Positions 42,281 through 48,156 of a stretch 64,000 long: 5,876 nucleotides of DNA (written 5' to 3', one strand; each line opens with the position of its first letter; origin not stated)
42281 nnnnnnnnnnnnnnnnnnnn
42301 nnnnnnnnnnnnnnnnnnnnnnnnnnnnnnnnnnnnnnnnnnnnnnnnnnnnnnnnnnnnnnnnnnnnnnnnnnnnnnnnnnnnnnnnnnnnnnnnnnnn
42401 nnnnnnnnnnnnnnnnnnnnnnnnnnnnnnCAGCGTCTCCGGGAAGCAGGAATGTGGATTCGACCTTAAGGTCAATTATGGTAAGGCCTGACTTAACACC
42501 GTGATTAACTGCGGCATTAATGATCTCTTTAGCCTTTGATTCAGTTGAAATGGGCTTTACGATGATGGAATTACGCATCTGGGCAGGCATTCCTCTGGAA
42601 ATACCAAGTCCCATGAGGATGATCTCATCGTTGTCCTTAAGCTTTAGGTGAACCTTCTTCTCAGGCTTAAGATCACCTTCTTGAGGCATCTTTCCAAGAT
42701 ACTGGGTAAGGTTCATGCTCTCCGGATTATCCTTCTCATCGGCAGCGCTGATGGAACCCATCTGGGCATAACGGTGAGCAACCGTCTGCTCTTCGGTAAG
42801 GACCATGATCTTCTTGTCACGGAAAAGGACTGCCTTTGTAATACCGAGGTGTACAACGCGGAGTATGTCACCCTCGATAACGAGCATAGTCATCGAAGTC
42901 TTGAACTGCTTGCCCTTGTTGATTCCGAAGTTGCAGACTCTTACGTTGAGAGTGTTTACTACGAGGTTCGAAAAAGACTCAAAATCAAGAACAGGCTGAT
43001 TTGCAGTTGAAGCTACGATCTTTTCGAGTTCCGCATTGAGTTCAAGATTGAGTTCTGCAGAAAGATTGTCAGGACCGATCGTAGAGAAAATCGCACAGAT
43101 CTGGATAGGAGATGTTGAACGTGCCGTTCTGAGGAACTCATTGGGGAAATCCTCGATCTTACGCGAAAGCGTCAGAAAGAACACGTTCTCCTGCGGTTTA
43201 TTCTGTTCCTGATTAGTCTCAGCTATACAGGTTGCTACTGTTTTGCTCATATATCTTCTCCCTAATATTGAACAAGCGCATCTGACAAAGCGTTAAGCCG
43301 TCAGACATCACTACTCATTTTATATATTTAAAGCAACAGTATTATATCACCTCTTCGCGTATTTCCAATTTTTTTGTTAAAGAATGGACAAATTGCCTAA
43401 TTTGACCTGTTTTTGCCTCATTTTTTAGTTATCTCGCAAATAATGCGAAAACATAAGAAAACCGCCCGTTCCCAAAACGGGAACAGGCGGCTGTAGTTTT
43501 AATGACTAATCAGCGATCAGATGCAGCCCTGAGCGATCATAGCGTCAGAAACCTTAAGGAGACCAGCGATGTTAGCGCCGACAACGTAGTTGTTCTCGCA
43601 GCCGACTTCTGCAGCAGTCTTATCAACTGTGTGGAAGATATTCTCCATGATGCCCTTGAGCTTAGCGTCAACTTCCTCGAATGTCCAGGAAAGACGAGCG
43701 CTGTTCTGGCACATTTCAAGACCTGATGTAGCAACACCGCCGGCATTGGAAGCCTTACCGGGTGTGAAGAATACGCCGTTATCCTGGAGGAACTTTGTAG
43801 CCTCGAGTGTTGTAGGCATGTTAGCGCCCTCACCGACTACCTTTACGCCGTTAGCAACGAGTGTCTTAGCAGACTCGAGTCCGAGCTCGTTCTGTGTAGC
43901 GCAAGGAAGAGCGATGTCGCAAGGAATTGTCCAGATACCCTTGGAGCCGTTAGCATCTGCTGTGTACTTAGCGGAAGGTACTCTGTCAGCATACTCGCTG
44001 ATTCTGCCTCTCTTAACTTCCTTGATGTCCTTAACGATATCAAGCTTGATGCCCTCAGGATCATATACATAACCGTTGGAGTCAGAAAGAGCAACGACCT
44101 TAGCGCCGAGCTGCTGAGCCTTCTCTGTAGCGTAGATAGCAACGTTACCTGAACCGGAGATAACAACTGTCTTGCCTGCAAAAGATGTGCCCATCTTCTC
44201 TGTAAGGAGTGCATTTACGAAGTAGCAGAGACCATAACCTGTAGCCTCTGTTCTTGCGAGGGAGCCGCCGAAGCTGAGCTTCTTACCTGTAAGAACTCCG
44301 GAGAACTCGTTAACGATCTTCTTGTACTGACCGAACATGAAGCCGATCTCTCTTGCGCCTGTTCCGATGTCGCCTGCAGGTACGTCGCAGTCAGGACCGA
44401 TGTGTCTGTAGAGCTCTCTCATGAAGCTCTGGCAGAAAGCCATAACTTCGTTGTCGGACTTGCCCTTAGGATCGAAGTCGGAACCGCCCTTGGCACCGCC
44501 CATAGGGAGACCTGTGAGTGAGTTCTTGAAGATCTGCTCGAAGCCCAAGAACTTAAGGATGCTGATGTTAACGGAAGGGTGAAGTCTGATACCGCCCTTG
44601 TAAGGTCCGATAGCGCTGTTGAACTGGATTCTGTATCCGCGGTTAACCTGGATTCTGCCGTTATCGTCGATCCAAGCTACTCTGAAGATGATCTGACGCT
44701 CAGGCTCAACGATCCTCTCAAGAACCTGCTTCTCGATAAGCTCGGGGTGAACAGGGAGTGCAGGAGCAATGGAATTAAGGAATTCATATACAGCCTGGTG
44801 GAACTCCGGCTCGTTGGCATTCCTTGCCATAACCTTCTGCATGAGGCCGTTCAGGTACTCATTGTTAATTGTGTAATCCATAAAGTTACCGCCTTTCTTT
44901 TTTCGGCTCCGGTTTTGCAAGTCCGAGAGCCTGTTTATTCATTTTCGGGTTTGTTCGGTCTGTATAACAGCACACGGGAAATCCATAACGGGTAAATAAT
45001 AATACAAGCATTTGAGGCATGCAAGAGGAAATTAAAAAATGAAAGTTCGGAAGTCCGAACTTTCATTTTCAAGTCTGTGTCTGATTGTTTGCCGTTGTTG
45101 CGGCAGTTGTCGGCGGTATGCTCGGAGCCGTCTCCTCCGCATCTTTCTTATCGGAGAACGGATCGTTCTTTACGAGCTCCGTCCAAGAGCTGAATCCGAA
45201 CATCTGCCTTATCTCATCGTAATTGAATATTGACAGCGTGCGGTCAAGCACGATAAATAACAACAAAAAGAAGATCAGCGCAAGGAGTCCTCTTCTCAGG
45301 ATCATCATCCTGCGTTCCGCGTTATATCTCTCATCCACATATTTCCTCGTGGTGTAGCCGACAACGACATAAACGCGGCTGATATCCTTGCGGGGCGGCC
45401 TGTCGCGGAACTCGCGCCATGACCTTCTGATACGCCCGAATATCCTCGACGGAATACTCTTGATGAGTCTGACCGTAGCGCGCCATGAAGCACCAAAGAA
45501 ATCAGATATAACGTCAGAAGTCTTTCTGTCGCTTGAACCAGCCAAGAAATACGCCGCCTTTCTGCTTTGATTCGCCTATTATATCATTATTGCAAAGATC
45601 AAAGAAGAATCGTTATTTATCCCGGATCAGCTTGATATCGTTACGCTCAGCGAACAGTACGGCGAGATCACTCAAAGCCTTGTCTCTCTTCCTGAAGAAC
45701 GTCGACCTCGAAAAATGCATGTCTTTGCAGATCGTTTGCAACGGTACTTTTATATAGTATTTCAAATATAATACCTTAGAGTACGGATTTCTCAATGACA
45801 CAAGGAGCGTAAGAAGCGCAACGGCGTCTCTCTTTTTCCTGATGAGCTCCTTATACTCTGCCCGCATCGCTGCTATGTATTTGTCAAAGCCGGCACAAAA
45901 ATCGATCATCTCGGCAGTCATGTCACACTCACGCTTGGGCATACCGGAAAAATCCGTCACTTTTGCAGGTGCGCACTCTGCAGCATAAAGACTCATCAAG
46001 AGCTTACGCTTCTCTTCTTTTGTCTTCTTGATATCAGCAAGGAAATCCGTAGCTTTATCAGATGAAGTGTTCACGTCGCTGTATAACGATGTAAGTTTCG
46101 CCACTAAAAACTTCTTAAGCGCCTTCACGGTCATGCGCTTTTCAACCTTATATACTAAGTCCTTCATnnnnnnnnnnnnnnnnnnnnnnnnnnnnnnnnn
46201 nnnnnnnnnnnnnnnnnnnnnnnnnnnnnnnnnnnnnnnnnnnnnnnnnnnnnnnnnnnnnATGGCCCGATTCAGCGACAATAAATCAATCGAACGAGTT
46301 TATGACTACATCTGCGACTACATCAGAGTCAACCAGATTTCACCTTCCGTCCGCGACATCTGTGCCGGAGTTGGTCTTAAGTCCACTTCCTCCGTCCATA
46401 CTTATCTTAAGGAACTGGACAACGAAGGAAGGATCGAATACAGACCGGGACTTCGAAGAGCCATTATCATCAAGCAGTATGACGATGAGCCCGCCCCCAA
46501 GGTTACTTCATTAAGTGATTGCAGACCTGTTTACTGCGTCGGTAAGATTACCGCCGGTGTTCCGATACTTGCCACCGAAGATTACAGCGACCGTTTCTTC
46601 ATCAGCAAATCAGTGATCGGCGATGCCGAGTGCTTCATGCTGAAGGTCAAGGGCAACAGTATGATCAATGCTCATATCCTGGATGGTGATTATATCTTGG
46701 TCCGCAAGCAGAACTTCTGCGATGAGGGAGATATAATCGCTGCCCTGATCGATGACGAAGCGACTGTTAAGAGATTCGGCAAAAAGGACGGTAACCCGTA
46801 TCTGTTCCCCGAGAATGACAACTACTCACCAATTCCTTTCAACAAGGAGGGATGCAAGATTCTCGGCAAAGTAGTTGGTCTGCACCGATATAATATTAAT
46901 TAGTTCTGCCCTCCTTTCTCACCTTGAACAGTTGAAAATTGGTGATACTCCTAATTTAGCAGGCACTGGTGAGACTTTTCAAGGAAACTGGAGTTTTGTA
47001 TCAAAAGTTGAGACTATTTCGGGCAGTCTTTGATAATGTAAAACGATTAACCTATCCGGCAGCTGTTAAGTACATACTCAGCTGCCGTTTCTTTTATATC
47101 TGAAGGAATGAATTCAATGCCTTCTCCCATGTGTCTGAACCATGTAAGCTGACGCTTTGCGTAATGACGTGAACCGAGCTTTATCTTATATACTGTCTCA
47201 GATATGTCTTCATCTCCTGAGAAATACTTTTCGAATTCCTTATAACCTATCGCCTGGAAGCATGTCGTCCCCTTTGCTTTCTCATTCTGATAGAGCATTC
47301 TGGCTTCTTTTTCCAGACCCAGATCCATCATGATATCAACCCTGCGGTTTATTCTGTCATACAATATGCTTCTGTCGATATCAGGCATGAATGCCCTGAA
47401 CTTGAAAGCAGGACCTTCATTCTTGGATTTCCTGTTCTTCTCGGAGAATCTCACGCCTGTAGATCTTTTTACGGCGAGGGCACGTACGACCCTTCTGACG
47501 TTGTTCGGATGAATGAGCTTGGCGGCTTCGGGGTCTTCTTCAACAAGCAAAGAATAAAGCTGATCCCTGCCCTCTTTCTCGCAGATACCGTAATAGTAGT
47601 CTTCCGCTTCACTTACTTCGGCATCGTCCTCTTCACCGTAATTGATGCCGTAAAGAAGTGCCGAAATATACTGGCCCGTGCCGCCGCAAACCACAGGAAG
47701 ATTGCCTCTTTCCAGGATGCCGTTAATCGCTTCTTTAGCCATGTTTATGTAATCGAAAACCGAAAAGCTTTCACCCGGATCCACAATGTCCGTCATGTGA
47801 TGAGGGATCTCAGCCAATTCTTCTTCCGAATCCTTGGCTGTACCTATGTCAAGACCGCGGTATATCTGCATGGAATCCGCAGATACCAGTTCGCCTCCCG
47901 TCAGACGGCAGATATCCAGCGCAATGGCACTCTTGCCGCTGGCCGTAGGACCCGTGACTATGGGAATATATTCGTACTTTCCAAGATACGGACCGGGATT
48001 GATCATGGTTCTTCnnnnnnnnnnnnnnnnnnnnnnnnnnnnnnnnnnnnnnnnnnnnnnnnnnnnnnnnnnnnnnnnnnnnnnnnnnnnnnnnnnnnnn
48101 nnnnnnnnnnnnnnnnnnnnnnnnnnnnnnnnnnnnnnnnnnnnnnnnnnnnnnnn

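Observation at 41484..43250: Transmembrane PP2C pseudophosphatase with an extracellular SH3b domain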

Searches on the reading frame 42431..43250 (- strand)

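Call 16: search_protein_representatives(protein=window:42431-43250:-)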
Query: 273 residues. Proteins with E-value up to 0.001 (for the whole library): 669; up to 1e-10: 64; up to 1e-30: 28. The best 150 are listed.
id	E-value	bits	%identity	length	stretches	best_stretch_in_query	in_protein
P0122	2.4e-143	492.1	82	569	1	1-273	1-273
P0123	1.6e-135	466.5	78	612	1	1-273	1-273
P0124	1.4e-118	411.1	71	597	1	1-273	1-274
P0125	3.7e-118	409.7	70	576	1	1-273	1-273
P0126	8.7e-116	401.9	68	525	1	1-273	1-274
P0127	3.6e-111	386.8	68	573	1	1-273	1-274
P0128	7.7e-108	375.9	69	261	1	1-252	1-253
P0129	8.1e-105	366.0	62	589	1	1-273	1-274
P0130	1.2e-103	362.2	60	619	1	1-273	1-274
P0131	3.9e-103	360.5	63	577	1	1-273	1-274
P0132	1.4e-102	358.6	62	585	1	1-273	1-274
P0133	2.0e-77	276.3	42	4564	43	190-226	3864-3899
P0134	2.5e-72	259.6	48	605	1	1-273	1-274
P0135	4.0e-72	259.0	47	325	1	1-273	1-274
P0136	5.8e-68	245.3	47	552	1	1-270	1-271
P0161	6.4e-16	74.9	21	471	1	3-264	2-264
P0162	8.6e-16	74.5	22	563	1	5-272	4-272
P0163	9.6e-15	71.1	21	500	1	9-265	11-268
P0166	3.3e-14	69.3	21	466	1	8-264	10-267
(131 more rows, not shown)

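Call 35: find_homologous_proteins(query=A3)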
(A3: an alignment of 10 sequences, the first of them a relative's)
Query A3 (10 sequences) (543 aa, profile of the alignment): 111 proteins with E <= 0.001 among 8000 candidates.
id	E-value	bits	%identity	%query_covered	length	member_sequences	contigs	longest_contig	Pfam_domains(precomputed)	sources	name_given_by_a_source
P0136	9.3e-231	785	44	93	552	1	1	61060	-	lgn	-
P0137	2.5e-226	771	37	96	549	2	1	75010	-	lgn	-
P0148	3.9e-223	760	48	90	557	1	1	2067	PF08239.18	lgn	-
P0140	2.8e-222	757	100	100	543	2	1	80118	-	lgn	-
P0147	1.8e-214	732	45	87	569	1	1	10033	-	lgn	-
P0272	1.4e-198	679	60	94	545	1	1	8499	PF08239.18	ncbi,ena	-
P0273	7.4e-196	670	45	88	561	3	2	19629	-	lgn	-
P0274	3.5e-195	668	43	91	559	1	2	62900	-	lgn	-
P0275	5.4e-195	667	38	87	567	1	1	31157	-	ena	-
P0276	7.6e-195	667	47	88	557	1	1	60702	PF08239.18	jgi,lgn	jgi:serine/threonine protein phosphatase PrpC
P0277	1.0e-194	666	48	92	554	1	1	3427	PF08239.18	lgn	-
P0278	2.2e-193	662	37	91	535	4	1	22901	-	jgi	-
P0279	1.4e-192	659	39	89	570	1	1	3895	-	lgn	-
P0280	2.1e-192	659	46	91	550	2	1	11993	-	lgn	-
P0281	1.4e-191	656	44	89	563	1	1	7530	PF08239.18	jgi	jgi:serine/threonine protein phosphatase PrpC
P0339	5.7e-43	165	25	66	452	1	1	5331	PF13672.12,PF00481.27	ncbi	ncbi:MAG TPA: protein phosphatase 2C domain-containing protein [Clostridia bacterium]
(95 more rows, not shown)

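Call 42: find_encoding_contigs(protein=P0339, flank=6000, max_places=4)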
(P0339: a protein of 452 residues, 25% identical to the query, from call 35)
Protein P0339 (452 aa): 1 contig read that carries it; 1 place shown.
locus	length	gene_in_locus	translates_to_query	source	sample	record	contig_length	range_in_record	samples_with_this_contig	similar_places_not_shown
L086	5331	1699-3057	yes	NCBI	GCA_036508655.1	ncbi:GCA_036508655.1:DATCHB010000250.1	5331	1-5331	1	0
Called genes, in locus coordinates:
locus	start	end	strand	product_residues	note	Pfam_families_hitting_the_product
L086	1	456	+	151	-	PF01865:PhoU_div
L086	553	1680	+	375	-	PF03816:LytR_cpsA_psr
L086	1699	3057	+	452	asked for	PF00481:PP2C (weak), PF13672:PP2C_2 (weak)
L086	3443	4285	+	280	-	PF12974:Phosphonate-bd, PF09084:NMT1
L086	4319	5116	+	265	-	PF00528:BPD_transp_1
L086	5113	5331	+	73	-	PF00005:ABC_tran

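Call 44: find_encoding_contigs(protein=P0161, flank=5000, max_places=3)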
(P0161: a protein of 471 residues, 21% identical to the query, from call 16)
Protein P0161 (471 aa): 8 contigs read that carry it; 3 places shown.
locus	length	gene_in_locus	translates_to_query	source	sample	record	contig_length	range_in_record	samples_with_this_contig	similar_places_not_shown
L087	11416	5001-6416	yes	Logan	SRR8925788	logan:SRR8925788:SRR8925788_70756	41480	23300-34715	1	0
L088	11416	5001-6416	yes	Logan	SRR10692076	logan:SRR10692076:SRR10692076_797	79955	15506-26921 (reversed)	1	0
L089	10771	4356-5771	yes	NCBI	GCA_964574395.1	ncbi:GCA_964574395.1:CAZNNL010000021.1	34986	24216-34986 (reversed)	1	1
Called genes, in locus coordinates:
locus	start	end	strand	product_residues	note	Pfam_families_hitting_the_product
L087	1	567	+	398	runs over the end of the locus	PF19583:ODP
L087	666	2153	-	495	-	PF01225:Mur_ligase, PF08245:Mur_ligase_M, PF02875:Mur_ligase_C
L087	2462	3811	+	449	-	PF03448:MgtE_N, PF00571:CBS, PF01769:MgtE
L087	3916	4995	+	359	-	PF03816:LytR_cpsA_psr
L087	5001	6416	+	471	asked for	PF00481:PP2C, PF13672:PP2C_2, PF07228:SpoIIE (faint)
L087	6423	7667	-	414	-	PF13793:Pribosyltran_N, PF00156:Pribosyltran, PF14572:Pribosyl_synth (weak)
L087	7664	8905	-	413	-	PF13793:Pribosyltran_N, PF00156:Pribosyltran, PF14572:Pribosyl_synth (weak)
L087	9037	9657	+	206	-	PF03193:RsgA_GTPase (weak), PF01926:MMR_HSR1, PF02421:FeoB_N, PF00009:GTP_EFTU (weak)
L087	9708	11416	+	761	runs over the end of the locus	PF13567:DUF4131, PF03772:Competence, PF00753:Lactamase_B, PF23023:Anti-Pycsar_Apyc1 (faint)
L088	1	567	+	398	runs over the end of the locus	PF19583:ODP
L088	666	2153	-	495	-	PF01225:Mur_ligase, PF08245:Mur_ligase_M, PF02875:Mur_ligase_C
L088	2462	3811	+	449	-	PF03448:MgtE_N, PF00571:CBS, PF01769:MgtE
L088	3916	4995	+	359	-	PF03816:LytR_cpsA_psr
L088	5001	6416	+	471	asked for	PF00481:PP2C, PF13672:PP2C_2, PF07228:SpoIIE (faint)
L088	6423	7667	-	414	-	PF13793:Pribosyltran_N, PF00156:Pribosyltran, PF14572:Pribosyl_synth (weak)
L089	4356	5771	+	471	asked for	PF00481:PP2C, PF13672:PP2C_2, PF07228:SpoIIE (faint)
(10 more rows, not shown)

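Call 45: find_encoding_contigs(protein=P0163, flank=5000, max_places=3)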
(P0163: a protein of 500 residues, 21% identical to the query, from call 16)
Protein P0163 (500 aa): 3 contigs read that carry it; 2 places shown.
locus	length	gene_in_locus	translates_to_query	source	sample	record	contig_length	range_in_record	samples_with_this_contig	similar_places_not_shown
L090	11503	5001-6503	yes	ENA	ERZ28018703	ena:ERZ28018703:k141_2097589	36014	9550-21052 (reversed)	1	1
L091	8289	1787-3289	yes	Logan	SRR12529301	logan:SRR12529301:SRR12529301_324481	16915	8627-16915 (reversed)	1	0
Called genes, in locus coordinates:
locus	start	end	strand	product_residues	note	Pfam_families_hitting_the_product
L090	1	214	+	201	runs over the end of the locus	PF00239:Resolvase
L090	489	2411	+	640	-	PF00069:Pkinase, PF07714:PK_Tyr_Ser-Thr, PF02368:Big_2, PF26918:Ig_Eae (faint), PF02368:Big_2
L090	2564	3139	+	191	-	-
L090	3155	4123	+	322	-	PF07833:Cu_amine_oxidN1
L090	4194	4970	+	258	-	PF12538:FtsK_SpoIIIE_N (weak), PF16697:Yop-YscD_cpl, PF00498:FHA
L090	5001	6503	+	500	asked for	PF00481:PP2C, PF13672:PP2C_2, PF07228:SpoIIE (faint), PF02368:Big_2 (faint), PF25354:Ig_NUP210_16th (faint)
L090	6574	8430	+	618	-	PF00069:Pkinase, PF07714:PK_Tyr_Ser-Thr, PF00498:FHA, PF16697:Yop-YscD_cpl (weak)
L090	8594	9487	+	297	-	PF19909:DUF6382 (weak), PF16697:Yop-YscD_cpl (weak), PF00498:FHA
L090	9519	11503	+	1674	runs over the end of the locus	PF00498:FHA, PF16697:Yop-YscD_cpl (weak), PF13401:AAA_22 (faint), PF25199:nSTAND_NTPase5 (faint), PF01580:FtsK_SpoIIIE, PF13555:AAA_29 (faint), PF01580:FtsK_SpoIIIE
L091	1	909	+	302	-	?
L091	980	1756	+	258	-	PF12538:FtsK_SpoIIIE_N (weak), PF16697:Yop-YscD_cpl, PF00498:FHA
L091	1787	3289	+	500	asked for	PF00481:PP2C, PF13672:PP2C_2, PF07228:SpoIIE (faint), PF02368:Big_2 (faint), PF25354:Ig_NUP210_16th (faint)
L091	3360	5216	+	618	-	PF00069:Pkinase, PF07714:PK_Tyr_Ser-Thr, PF00498:FHA, PF16697:Yop-YscD_cpl (weak)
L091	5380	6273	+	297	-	PF19909:DUF6382 (weak), PF16697:Yop-YscD_cpl (weak), PF00498:FHA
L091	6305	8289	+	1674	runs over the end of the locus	PF00498:FHA, PF16697:Yop-YscD_cpl (weak), PF13401:AAA_22 (faint), PF25199:nSTAND_NTPase5 (faint), PF01580:FtsK_SpoIIIE, PF13555:AAA_29 (faint), PF01580:FtsK_SpoIIIE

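Call 46: find_encoding_contigs(protein=P0162, flank=3000, max_places=2)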
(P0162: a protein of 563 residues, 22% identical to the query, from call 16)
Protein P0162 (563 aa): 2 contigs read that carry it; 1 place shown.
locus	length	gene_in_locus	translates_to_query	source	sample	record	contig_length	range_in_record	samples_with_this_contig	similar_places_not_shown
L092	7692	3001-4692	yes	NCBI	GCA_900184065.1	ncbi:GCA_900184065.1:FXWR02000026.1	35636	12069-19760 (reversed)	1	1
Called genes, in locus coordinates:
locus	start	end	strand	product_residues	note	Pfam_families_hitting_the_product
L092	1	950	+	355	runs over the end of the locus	PF00266:Aminotran_5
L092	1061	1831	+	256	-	PF12804:NTP_transf_3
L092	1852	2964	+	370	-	PF03816:LytR_cpsA_psr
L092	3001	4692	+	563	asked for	PF00481:PP2C (weak), PF13672:PP2C_2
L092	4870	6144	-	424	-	PF13793:Pribosyltran_N, PF00156:Pribosyltran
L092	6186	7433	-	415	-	PF13793:Pribosyltran_N, PF00156:Pribosyltran, PF14572:Pribosyl_synth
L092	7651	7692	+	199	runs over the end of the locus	PF03193:RsgA_GTPase (faint), PF01926:MMR_HSR1, PF02421:FeoB_N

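Call 47: find_encoding_contigs(protein=P0166, flank=3000, max_places=2)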
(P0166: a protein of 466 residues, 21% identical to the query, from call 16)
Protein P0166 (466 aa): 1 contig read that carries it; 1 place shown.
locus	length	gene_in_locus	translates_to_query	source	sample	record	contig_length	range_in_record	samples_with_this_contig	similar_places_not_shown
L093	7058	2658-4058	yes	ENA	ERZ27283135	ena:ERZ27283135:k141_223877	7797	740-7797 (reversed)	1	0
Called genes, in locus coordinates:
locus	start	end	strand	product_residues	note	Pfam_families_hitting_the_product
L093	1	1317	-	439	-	?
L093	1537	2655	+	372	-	PF03816:LytR_cpsA_psr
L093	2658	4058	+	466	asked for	PF00481:PP2C (weak), PF13672:PP2C_2, PF07228:SpoIIE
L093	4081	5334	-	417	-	PF13793:Pribosyltran_N, PF00156:Pribosyltran, PF14572:Pribosyl_synth (weak)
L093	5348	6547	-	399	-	PF13793:Pribosyltran_N, PF00156:Pribosyltran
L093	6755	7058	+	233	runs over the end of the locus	PF00350:Dynamin_N (faint), PF01926:MMR_HSR1, PF03193:RsgA_GTPase (faint)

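Call 63: find_homologous_proteins(query=P0161)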
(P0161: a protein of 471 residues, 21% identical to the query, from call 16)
Query P0161 (471 aa): 754 proteins with E <= 0.001 among 8000 candidates; the best 120 are listed.
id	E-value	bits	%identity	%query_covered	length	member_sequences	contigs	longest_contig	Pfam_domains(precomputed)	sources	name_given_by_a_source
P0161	0.0e+0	1032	100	100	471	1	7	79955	PF13672.12,PF00481.27,PF07228.18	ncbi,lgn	-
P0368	4.6e-209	713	71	100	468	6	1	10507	PF13672.12,PF00481.27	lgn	-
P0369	9.6e-205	699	69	100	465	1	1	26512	PF13672.12,PF00481.27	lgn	-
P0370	1.3e-196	672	69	100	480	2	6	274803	PF13672.12,PF00481.27,PF07228.18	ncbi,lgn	-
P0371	2.3e-176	605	63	100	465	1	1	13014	PF13672.12,PF00481.27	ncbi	-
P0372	3.7e-95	337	40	100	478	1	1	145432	PF13672.12,PF00481.27,PF07228.18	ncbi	-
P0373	7.6e-90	320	38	100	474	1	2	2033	PF13672.12,PF00481.27,PF07228.18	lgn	-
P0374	7.6e-90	320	45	82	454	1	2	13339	PF13672.12,PF00481.27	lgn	-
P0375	1.3e-89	319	38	100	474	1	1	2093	PF13672.12,PF00481.27,PF07228.18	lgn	-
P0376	2.5e-88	315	37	99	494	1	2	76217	PF13672.12,PF00481.27,PF07228.18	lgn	-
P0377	3.2e-88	315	42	83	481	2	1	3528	PF13672.12,PF00481.27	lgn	-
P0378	3.9e-87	311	38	100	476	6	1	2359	PF13672.12,PF00481.27,PF07228.18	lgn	-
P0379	4.8e-87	311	37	100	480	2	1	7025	PF13672.12,PF00481.27,PF07228.18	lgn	-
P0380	1.5e-82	296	51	57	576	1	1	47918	PF13672.12,PF00481.27,PF07228.18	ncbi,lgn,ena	-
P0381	2.8e-82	295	51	57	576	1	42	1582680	PF13672.12,PF00481.27,PF07228.18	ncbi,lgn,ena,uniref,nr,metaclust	ncbi:PP2C family protein-serine/threonine phosphatase [Amygdalobacter nucleatus]|uniref:Protein phos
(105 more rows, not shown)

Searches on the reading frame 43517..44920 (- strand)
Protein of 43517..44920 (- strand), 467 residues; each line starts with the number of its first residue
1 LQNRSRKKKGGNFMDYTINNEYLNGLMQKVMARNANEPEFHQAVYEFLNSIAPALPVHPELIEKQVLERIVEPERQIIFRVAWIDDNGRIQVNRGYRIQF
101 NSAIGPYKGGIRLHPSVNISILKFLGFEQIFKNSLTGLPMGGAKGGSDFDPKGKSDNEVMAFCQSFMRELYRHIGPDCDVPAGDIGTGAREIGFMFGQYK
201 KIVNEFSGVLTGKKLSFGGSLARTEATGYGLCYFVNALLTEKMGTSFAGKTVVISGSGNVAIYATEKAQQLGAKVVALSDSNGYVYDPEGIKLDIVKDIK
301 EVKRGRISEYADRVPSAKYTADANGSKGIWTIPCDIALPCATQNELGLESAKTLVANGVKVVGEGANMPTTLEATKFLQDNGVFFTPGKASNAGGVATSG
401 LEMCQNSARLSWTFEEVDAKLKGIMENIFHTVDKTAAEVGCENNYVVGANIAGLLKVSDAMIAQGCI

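Call 26: search_protein_families(library=pfam, proteins=[window:43517-44920:-], max_evalue=0.001)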
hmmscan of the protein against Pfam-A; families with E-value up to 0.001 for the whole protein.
window:43517-44920:- (467 aa): 2 families
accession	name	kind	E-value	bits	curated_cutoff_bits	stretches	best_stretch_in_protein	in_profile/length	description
PF00208.27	ELFV_dehydrog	-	7.4e-89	298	23.4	1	218-465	1-241/241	Glutamate/Leucine/Phenylalanine/Valine dehydrogenase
PF02812.23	ELFV_dehydrog_N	-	3.5e-52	176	25.3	1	73-201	1-129/129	Glu/Leu/Phe/Val dehydrogenase, dimerisation domain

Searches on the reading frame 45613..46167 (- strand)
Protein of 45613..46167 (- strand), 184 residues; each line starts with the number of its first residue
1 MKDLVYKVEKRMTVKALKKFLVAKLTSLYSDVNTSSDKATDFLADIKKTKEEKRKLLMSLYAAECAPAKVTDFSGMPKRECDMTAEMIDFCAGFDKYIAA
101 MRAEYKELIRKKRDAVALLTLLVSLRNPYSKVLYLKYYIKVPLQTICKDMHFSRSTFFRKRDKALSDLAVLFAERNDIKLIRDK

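Call 26: search_protein_families(library=pfam, proteins=[window:45613-46167:-], max_evalue=0.001)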
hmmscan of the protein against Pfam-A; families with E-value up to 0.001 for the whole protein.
window:45613-46167:- (184 aa): 1 family
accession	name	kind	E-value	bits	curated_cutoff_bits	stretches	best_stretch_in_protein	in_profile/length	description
PF07374.17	DUF1492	-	1.5e-06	28.7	21.5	1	101-168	34-99/100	Protein of unknown function (DUF1492)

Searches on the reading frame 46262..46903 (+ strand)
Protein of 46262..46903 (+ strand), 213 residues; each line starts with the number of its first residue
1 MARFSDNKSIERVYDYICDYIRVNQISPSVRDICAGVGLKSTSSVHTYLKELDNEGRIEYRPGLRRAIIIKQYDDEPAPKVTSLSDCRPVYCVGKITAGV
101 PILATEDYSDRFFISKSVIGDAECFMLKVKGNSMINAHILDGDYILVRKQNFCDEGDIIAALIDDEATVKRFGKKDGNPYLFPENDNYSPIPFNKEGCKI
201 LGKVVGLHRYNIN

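Call 26: search_protein_families(library=pfam, proteins=[window:46262-46903:+], max_evalue=0.001)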
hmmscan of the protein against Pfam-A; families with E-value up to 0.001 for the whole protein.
window:46262-46903:+ (213 aa): 2 families
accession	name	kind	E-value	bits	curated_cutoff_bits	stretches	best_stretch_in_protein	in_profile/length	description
PF00717.28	Peptidase_S24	-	1.2e-32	112.5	23.3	1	93-205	3-116/116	Peptidase S24-like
PF01726.22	LexA_DNA_bind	-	1.9e-10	40.8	23.7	1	12-67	10-65/65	LexA DNA binding domain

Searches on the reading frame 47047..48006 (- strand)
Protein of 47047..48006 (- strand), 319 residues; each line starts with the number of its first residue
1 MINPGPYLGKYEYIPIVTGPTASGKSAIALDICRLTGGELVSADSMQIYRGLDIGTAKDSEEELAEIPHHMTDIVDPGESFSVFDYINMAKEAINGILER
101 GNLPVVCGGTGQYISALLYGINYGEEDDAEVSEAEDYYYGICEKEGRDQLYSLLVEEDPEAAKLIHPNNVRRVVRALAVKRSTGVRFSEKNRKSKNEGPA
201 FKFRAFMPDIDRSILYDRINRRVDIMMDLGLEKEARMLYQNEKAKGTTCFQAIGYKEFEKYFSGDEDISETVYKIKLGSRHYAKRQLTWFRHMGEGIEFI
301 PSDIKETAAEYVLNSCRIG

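Call 26: search_protein_families(library=pfam, proteins=[window:47047-48006:-], max_evalue=0.001)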
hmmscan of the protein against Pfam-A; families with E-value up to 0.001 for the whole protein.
window:47047-48006:- (319 aa): 2 families
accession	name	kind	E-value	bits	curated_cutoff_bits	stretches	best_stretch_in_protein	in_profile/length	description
PF01715.23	IPPT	-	3.8e-78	263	23.6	1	47-292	1-242/243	IPP transferase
PF01745.22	IPT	-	3.4e-05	23.8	20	1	16-66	5-55/233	Isopentenyl transferase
